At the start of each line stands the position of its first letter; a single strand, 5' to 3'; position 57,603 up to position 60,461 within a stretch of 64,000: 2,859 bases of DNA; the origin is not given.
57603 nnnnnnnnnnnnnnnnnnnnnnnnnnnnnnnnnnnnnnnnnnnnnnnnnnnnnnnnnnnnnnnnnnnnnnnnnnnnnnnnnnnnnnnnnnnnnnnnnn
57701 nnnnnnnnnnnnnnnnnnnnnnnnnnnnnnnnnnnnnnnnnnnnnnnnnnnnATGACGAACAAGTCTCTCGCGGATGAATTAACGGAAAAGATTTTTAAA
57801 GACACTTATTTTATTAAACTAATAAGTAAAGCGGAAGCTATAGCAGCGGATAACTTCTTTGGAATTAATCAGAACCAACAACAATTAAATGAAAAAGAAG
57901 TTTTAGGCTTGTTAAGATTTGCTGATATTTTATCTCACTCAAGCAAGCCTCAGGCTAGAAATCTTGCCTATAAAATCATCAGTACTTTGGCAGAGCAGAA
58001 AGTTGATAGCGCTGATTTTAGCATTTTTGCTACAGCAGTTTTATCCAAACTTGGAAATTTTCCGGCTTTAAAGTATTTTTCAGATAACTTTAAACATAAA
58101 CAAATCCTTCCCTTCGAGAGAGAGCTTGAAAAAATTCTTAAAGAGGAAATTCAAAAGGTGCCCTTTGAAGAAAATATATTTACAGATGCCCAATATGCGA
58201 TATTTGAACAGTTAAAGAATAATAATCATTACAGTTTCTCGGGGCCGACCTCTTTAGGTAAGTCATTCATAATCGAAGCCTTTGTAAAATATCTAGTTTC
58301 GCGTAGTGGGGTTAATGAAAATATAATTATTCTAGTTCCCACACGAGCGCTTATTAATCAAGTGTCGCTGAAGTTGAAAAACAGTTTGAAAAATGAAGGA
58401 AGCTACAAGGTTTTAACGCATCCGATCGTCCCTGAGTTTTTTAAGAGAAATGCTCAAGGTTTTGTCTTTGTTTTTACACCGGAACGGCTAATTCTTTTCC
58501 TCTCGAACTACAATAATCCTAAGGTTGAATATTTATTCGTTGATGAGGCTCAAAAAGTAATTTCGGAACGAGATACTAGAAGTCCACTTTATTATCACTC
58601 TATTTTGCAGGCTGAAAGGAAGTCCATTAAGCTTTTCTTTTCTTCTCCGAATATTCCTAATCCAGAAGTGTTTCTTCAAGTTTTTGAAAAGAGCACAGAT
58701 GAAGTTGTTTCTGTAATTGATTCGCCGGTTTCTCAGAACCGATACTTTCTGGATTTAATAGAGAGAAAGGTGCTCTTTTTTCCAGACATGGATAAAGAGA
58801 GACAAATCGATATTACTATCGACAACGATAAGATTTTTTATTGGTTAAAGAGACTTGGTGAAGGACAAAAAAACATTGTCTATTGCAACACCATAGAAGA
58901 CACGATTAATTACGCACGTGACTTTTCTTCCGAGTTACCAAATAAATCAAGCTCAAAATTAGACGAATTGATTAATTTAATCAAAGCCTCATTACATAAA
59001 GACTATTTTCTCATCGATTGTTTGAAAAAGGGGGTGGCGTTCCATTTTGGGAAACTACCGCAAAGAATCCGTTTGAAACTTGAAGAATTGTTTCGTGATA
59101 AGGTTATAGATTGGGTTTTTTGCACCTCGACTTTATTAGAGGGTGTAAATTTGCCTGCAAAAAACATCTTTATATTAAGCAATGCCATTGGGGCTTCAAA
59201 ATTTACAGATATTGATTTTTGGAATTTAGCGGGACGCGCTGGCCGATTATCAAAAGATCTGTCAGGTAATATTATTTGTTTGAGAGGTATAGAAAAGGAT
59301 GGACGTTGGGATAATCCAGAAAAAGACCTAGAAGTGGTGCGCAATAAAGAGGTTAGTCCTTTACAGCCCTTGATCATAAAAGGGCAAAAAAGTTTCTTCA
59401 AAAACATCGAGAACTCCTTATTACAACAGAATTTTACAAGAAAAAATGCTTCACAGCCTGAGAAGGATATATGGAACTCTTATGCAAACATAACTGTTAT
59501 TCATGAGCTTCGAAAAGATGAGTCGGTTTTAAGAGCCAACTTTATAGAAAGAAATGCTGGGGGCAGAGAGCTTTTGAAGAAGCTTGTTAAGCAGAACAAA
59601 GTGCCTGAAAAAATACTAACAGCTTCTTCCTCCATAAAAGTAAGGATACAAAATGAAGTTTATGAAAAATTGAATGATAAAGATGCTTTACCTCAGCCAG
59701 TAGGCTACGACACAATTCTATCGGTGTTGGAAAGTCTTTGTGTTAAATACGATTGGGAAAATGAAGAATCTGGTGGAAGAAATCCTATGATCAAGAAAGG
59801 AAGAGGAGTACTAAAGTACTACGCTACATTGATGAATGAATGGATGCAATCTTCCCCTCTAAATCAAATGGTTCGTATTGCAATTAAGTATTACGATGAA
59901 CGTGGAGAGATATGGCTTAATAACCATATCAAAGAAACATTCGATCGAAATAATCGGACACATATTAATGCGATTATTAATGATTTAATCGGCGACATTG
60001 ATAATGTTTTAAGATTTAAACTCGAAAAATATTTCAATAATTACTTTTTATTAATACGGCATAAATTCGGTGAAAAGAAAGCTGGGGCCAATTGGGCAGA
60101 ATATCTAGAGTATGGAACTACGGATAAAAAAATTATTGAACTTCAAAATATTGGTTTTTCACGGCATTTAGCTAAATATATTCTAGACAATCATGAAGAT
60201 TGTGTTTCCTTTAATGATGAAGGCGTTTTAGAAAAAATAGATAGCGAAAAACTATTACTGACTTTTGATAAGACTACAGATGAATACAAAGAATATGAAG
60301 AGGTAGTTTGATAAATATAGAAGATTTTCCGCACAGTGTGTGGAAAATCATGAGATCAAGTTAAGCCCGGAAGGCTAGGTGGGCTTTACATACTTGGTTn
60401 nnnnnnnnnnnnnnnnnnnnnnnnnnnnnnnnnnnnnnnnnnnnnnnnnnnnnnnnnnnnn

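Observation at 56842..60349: Hachiman-like HamA/HamB pair at the distal end of the island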

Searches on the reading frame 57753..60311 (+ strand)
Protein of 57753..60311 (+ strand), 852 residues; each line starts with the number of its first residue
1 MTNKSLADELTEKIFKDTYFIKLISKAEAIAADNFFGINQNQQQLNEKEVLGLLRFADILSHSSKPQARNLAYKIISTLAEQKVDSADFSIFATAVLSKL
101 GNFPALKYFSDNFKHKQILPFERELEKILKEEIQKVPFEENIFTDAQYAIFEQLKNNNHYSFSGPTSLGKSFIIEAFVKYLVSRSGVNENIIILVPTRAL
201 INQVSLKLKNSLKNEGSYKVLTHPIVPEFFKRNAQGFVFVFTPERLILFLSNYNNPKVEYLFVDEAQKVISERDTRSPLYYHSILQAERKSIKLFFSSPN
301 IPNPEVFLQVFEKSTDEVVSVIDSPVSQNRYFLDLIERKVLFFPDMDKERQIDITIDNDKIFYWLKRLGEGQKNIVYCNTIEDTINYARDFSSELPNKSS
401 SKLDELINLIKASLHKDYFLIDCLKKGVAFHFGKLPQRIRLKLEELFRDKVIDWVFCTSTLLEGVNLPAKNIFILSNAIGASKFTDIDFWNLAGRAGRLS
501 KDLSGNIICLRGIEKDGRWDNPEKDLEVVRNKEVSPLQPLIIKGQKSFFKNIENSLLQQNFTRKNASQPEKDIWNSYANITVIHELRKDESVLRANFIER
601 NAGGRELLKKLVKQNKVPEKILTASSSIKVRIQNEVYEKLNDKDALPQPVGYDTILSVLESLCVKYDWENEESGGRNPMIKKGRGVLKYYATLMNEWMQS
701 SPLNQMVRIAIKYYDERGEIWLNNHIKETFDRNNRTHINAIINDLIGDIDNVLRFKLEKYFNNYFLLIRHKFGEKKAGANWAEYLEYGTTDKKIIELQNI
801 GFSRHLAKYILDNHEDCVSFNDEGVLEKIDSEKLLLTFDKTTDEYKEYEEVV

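Call 3: search_protein_families(library=padloc, proteins=[window:57753-60311:+], max_evalue=0.01)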
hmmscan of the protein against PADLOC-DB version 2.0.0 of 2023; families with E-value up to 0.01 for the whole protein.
window:57753-60311:+ (852 aa): 29 families (the best 25 are shown)
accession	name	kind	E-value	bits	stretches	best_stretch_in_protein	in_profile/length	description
PDLC00176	HamB1|HamB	-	0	1072.9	1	5-850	2-843/845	DEAD-box helicase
PDLC00190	HamB1|HamB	-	5.3e-216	717.9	1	2-823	4-832/866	DEAD-box helicase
PDLC00186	HamB1|HamB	-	8.4e-130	432.3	1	9-833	5-840/864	DEAD-box helicase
PDLC00187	HamB1|HamB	-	1.6e-120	401.9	1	5-812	3-808/851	DEAD-box helicase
PDLC00200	HamB2|HamB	-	8.9e-104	346.2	1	8-812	4-817/865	DEAD-box helicase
PDLC00199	HamB2|HamB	-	5.9e-97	323.6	1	38-823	28-808/841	DEAD-box helicase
PDLC00185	HamB1|HamB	-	1.2e-86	289.4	1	11-840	6-862/871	DEAD-box helicase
PDLC00181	HamB1|HamB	-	1.4e-72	243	1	6-830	4-813/836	DEAD-box helicase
PDLC00177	HamB1|HamB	-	3.1e-63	212.2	1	34-510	23-532/841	DEAD-box helicase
PDLC00180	HamB1|HamB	-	2.2e-62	209.6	1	46-829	15-683/709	DEAD-box helicase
PDLC00184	HamB1|HamB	-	1.5e-53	180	1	121-613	92-575/738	DEAD-box helicase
PDLC00201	HamB2|HamB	-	9.3e-53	177.7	1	40-536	10-461/721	DEAD-box helicase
PDLC00191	HamB1|HamB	-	5.6e-38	128.7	1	148-511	107-485/767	DEAD-box helicase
PDLC00194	HamB1|HamB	-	1.2e-33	114.1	2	394-512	528-652/995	DEAD-box helicase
PDLC00182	HamB1|HamB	-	1e-32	111.4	1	43-515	12-450/719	DEAD-box helicase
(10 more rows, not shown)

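Call 4: search_protein_families(library=pfam, proteins=[window:57753-60311:+], max_evalue=0.01)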
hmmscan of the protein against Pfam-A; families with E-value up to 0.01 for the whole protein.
window:57753-60311:+ (852 aa): 3 families
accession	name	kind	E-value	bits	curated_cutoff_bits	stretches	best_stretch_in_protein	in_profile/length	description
PF00270.35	DEAD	-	3.3e-12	46.9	26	1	144-296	1-156/167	DEAD/DEAH box helicase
PF00271.37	Helicase_C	-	9.5e-07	29.5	23.5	1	425-499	39-109/110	Helicase conserved C-terminal domain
PF04851.21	ResIII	-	1.1e-06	29.2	22.5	1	149-296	14-158/164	Type III restriction enzyme, res subunit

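Call 13: search_solved_structures(query=window:57753-60311:+, max_evalue=0.001, show_alignments=1)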
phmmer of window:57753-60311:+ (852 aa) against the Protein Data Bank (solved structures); distinct sequences matched with E-value up to 0.001: 44.
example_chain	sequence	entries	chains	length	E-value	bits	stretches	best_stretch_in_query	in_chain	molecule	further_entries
9wh1_B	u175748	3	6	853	3.7e-120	405.7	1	8-847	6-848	DNA polymerase theta (Helicase domain only)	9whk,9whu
8zue_B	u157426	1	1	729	1.9e-21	79.2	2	413-518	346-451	Anti-bacteriophage protein B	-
8vx9_B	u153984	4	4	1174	6e-11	44.5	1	389-508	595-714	HamB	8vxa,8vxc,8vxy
7zpq_CA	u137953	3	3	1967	1e-10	43.7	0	423-509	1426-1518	SLH1 isoform 1 | RQC trigger complex helicase SLH1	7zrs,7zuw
8alz_B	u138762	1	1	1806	2.4e-10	42.5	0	416-516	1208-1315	Activating signal cointegrator 1 complex subunit 3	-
9b15_A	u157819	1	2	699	8.1e-10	40.8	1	420-512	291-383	ATP-dependent DNA helicase Hel308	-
2va8_A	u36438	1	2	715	2.3e-09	39.3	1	149-512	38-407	SKI2-TYPE HELICASE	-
6qdv_B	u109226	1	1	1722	7.3e-09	37.6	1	411-509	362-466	U5 small nuclear ribonucleoprotein 200 kDa helicase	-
4f91_B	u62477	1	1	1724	7.3e-09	37.6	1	411-509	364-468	U5 small nuclear ribonucleoprotein 200 kDa helicase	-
4f92_B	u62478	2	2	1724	7.3e-09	37.6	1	411-509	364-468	U5 small nuclear ribonucleoprotein 200 kDa helicase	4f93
5urj_A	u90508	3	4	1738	7.5e-09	37.6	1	411-509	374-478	U5 small nuclear ribonucleoprotein 200 kDa helicase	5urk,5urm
4kit_B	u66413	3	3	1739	7.6e-09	37.6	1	411-509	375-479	U5 small nuclear ribonucleoprotein 200 kDa helicase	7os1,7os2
6s8q_B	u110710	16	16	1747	7.7e-09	37.6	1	411-509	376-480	U5 small nuclear ribonucleoprotein 200 kDa helicase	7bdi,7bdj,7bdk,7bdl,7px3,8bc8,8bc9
6s9i_B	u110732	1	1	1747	7.8e-09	37.5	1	411-509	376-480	U5 small nuclear ribonucleoprotein 200 kDa helicase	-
6s8o_B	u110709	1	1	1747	7.8e-09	37.5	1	411-509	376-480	U5 small nuclear ribonucleoprotein 200 kDa helicase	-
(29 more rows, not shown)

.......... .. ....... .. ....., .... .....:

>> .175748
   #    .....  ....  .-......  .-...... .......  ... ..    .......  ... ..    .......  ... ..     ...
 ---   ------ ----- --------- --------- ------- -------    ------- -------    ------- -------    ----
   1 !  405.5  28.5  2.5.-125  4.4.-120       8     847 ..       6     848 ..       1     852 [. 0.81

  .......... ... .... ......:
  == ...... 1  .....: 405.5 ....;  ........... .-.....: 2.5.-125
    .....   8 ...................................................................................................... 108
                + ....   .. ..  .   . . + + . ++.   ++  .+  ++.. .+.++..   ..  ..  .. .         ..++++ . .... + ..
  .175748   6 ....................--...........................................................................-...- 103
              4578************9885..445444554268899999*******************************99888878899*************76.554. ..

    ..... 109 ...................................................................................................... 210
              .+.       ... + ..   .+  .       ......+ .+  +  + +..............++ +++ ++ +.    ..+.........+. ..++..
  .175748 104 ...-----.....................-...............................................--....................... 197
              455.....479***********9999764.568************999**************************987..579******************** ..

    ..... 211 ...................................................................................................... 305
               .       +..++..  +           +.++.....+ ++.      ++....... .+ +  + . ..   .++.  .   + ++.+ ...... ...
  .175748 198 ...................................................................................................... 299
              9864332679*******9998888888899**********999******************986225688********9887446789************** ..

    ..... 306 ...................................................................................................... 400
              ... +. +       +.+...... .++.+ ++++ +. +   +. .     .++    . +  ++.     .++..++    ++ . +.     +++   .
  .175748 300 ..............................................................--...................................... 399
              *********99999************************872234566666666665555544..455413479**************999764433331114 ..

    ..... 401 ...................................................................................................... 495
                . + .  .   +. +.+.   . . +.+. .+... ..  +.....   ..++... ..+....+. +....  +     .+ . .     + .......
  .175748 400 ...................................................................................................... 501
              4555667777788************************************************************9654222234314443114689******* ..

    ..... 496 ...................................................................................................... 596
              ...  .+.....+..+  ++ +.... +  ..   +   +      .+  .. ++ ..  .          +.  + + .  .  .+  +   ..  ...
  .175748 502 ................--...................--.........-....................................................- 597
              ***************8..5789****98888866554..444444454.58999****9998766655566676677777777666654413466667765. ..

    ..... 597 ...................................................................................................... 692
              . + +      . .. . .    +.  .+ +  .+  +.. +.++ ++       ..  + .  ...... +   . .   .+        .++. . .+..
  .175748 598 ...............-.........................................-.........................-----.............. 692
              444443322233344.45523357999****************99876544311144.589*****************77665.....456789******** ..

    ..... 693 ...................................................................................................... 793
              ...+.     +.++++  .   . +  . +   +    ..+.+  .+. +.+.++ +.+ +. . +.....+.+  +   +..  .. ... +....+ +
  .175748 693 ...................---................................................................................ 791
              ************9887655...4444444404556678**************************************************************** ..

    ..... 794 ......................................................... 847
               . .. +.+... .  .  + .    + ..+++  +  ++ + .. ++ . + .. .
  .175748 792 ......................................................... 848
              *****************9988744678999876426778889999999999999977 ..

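Call 18: find_related_loci(query=window:57753-60311:+, collection=genome_contigs, flank=10000)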
Query window:57753-60311:+ (852 aa) in genome_contigs; peptide patterns used: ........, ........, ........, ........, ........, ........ (x = any residue, [..] = any of these).
95 stretches matched a pattern; 20 encode a relative of the query (tblastn E <= 1e-3); 20 distinct loci.
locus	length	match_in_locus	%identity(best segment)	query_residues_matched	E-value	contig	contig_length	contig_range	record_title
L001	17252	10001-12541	60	6-852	0e+0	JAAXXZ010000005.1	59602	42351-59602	MAG: Candidatus Moraniibacteriota bacterium isolate W9_Combined_metabat2_155 W9_Combined_metabat2_155_NODE_283, whole ge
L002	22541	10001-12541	55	5-851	0e+0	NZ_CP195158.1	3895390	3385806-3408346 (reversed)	Formosa sp. A9 chromosome, complete genome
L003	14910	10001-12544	54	5-852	0e+0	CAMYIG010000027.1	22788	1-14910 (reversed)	MAG: uncultured Gammaproteobacteria bacterium isolate FO_M_Gamma_032.1 genome assembly, contig: scaffold_1780, whole gen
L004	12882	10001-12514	55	9-851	0e+0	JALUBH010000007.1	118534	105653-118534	MAG: Campylobacteraceae bacterium isolate S142_metabat2_scaf2bin.002 S142_NODE_13_length_118534_cov_20.435506, whole gen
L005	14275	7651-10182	54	5-852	0e+0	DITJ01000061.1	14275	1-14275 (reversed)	MAG TPA_asm: Alphaproteobacteria bacterium UBA6187 UBA6187_contig_272921, whole genome shotgun sequence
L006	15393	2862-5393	53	5-852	0e+0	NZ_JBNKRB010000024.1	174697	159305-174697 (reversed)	MAG: Gynuella sp. isolate B2.bin.5.orig k141_422758, whole genome shotgun sequence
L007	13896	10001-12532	54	5-852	0e+0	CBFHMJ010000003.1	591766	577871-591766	MAG: Alteromonadaceae bacterium isolate AGTU_45_bin_24_orig genome assembly, contig: AGTU_45_bin_24_orig_AGTU_45_c_00000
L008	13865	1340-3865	52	6-851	0e+0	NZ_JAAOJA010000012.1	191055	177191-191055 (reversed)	Pseudomonas tumuqii strain LAMW06 LAM-KW06_ctg012, whole genome shotgun sequence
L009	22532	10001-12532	53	8-851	0e+0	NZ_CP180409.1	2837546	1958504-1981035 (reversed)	Sulfurimonas sp. CS5 chromosome, complete genome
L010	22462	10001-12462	57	9-835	0e+0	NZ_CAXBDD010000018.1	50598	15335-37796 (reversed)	MAG: uncultured Sunxiuqinia sp. isolate ERR2762106_metabat2_60 ERZ3422020.832, whole genome shotgun sequence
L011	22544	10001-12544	51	5-852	0e+0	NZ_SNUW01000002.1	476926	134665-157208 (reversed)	Psychromonas sp. RZ22 Scaffold1_2, whole genome shotgun sequence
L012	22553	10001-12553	52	5-850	0e+0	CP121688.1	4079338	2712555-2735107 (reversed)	Clostridiaceae bacterium 35-E11 chromosome, complete genome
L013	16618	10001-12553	51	5-850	0e+0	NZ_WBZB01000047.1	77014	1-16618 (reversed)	Alkaliphilus serpentinus strain LacT Alk_LacT_GGACCC_MERGED.PERFECT_contig_47, whole genome shotgun sequence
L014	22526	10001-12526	49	5-852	0e+0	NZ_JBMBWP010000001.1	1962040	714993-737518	Lacrimispora sp. AGF001 contig_2, whole genome shotgun sequence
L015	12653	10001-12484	50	5-834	0e+0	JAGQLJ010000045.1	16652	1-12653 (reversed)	MAG: Candidatus Dojkabacteria bacterium isolate HKST-UBA13 2012-05-30_1_(paired)_contig_204790, whole genome shotgun seq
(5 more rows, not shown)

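Call 37: search_protein_families(library=ncbifam, proteins=[window:57753-60311:+], max_evalue=0.001)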
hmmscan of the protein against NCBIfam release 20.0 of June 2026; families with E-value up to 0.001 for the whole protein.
window:57753-60311:+ (852 aa): 5 families
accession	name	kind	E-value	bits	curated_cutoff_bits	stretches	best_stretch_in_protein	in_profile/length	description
NF002654.0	PRK02362.1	equivalog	2.5e-14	52.5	887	1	347-508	219-391/739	ATP-dependent DNA helicase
NF002251.0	PRK01172.1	equivalog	8.2e-12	44.2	891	1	145-505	25-369/674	ATP-dependent DNA helicase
NF040935.1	helicase_Hel308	equivalog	1.3e-11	43.4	1200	1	150-509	35-399/704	ATP-dependent DNA helicase Hel308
NF001308.0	PRK00254.1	equivalog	1.2e-09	37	1216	1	383-511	254-385/720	ATP-dependent DNA helicase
NF008394.0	PRK11192.1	equivalog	0.0009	18.2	507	0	124-270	9-162/441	ATP-dependent RNA helicase SrmB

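Call 49: search_dna_similar(query=window:57753-60308:+, collection=plasmids, mode=protein, max_rows=12)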
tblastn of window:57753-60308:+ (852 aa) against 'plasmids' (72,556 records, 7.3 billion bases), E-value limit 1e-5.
Records with a match: 171; places in all: 173; records where one place covers at least 80% of the query: 18.
Best place of each record, by identity: <60% 171.
By first word of the organism name: Bacillus 21; Klebsiella 18; Rhizobium 15; Streptomyces 13; Agrobacterium 9; Arthrobacter 6; Raoultella 6; Escherichia 5; Sinorhizobium 5; Piscirickettsia 4; and 52 more.
By predicted mobility (MOB-suite, as given by PLSDB): conjugative 80; non-mobilizable 74; mobilizable 17.
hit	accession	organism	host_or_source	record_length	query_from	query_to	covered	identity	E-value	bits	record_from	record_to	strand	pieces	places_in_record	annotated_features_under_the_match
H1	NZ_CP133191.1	Rhodococcus erythropolis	Spring wheat plant ( Triticum aestivum ...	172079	1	835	98%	36.1%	5e-161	528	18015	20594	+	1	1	DEAD/DEAH box helicase | DUF1837 domain-containing protein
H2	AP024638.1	Arthrobacter sp. NtRootC7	Nicotiana tabacum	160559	1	852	100%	34.9%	3e-162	531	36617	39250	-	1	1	DEAD/DEAH box helicase | hypothetical protein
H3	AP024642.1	Arthrobacter sp. NtRootD5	Nicotiana tabacum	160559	1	852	100%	34.9%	3e-162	531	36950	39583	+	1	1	DEAD/DEAH box helicase | hypothetical protein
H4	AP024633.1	Arthrobacter sp. NtRootA2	Nicotiana tabacum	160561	1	852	100%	34.9%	3e-162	531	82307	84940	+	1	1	DEAD/DEAH box helicase | hypothetical protein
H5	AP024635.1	Arthrobacter sp. NtRootA4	Nicotiana tabacum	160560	1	852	100%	34.9%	3e-162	531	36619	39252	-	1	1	DEAD/DEAH box helicase | hypothetical protein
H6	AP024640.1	Arthrobacter sp. NtRootC45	Nicotiana tabacum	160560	1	852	100%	34.9%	3e-162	531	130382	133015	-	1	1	DEAD/DEAH box helicase | hypothetical protein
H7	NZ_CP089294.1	Paenarthrobacter nicotinovorans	-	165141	1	852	100%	34.9%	3e-162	531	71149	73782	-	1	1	DEAD/DEAH box helicase | DUF1837 domain-containing protein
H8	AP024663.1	Arthrobacter sp. NicSoilE8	-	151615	1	852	100%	34.8%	2e-162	531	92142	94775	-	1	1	DEAD/DEAH box helicase | hypothetical protein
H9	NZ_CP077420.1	Rhodococcus qingshengii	pure culture,oil-contaminated water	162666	1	835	98%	35.3%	6e-160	524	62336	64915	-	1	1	DEAD/DEAH box helicase | DUF1837 domain-containing protein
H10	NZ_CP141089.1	Escherichia coli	Homo sapiens,Infected Human Urine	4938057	45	840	92%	32.0%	6e-83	336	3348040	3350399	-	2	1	none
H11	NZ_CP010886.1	Vibrio parahaemolyticus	Shrimps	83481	1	835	98%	29.0%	7e-80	290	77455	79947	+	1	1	DEAD/DEAH box helicase | hypothetical protein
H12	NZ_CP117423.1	Bacillus cereus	-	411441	49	807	89%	27.1%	1e-45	186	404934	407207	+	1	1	DEAD/DEAH box helicase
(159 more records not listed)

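Call 52: find_homologous_proteins(query=window:57753-60308:+, max_evalue=1e-10)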
Query window:57753-60308:+ (852 aa): 3990 proteins with E <= 1e-10 among 8000 candidates; the best 120 are listed.
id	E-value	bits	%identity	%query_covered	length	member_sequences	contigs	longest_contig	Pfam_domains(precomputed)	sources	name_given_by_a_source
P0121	0.0e+0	1907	100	100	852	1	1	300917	PF00270.36,PF00271.38,PF04851.22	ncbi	-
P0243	0.0e+0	1365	70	100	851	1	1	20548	PF00270.36,PF00271.38,PF04851.22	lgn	-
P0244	0.0e+0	1240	66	99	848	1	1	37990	PF00270.36,PF00271.38,PF04851.22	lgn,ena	-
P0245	0.0e+0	1146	60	99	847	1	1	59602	PF00270.36,PF00271.38,PF04851.22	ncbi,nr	ncbi:MAG: DEAD/DEAH box helicase [Candidatus Moranbacteria bacterium]|nr:DEAD/DEAH box helicase [Can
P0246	0.0e+0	1128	60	99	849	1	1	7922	PF00270.36,PF00271.38,PF04851.22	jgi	jgi:superfamily II DNA/RNA helicase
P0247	0.0e+0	1087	57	99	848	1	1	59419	PF00270.36,PF00271.38,PF04851.22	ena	-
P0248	0.0e+0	1051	57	99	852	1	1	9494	PF00270.36,PF00271.38,PF04851.22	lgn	-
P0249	0.0e+0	1047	57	100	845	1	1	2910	PF00270.36,PF00271.38,PF04851.22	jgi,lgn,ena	-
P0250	0.0e+0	1031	57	100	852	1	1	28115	PF00270.36,PF00271.38,PF04851.22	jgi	jgi:hypothetical protein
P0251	0.0e+0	1029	56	100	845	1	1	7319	PF00270.36,PF00271.38,PF04851.22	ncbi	-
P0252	0.0e+0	1028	56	100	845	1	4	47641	PF00270.36,PF00271.38,PF04851.22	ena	-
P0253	0.0e+0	1027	55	100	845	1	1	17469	PF00270.36,PF00271.38,PF04851.22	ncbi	-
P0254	0.0e+0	1026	55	99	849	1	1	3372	PF00270.36,PF00271.38,PF04851.22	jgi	-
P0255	0.0e+0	1026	57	99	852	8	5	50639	PF00270.36,PF00271.38,PF04851.22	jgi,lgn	-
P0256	0.0e+0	1025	55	99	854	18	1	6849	PF00270.36,PF00271.38,PF04851.22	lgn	-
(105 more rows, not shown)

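Call 56: search_protein_families(library=phrogs, proteins=[window:57753-60311:+], max_evalue=0.001)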
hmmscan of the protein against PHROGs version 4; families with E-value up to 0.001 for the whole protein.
window:57753-60311:+ (852 aa): 5 families
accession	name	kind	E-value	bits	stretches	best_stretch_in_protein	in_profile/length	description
phrog_35989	-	unknown function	8.8e-52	177.2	1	43-512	41-531/860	-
phrog_6819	-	DNA, RNA and nucleotide metabolism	1.2e-31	110.9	1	141-509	20-352/645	Holliday junction branch migration helicase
phrog_16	-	DNA, RNA and nucleotide metabolism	2.6e-17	63.3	1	131-672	269-697/986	DNA helicase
phrog_31517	-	unknown function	3e-10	39.5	1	386-508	603-731/1191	-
phrog_16259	-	DNA, RNA and nucleotide metabolism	5.5e-05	23.6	1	146-209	121-181/330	DNA helicase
